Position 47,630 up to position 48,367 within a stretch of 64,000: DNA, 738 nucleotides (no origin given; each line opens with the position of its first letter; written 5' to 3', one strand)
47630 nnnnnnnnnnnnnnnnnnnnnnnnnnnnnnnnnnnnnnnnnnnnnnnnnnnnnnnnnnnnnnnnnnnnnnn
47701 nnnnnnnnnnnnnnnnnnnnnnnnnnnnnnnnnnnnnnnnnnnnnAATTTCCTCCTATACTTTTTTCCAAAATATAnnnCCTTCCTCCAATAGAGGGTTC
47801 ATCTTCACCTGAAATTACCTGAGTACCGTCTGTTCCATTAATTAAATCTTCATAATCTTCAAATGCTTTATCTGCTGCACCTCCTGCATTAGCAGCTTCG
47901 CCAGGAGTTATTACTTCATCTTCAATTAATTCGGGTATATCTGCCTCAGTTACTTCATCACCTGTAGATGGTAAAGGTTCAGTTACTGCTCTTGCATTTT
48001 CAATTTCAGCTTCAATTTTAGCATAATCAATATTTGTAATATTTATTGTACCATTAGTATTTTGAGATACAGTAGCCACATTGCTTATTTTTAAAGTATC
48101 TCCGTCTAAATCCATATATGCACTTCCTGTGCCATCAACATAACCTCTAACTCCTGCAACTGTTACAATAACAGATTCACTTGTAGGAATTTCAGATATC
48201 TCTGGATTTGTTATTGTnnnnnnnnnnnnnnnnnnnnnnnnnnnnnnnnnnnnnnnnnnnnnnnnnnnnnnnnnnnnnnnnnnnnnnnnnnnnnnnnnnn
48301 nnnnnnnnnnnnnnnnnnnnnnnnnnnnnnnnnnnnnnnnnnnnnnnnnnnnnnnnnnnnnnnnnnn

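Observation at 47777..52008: Two large lineage-specific bitopic membrane proteins inserted inside the spoIIGA-sigE / sigG sporulation sigma cluster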

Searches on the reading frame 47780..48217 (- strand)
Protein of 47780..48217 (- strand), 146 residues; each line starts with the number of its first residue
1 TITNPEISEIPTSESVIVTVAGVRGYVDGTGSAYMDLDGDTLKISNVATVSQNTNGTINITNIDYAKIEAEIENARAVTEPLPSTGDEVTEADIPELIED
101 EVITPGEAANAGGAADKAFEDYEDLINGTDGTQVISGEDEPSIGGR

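Call 62: find_homologous_proteins(query=A4, max_evalue=0.001)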
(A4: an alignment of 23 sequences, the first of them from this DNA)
Query A4 (23 sequences): 3210 candidates shared short words with the query, none scored E <= 0.001.
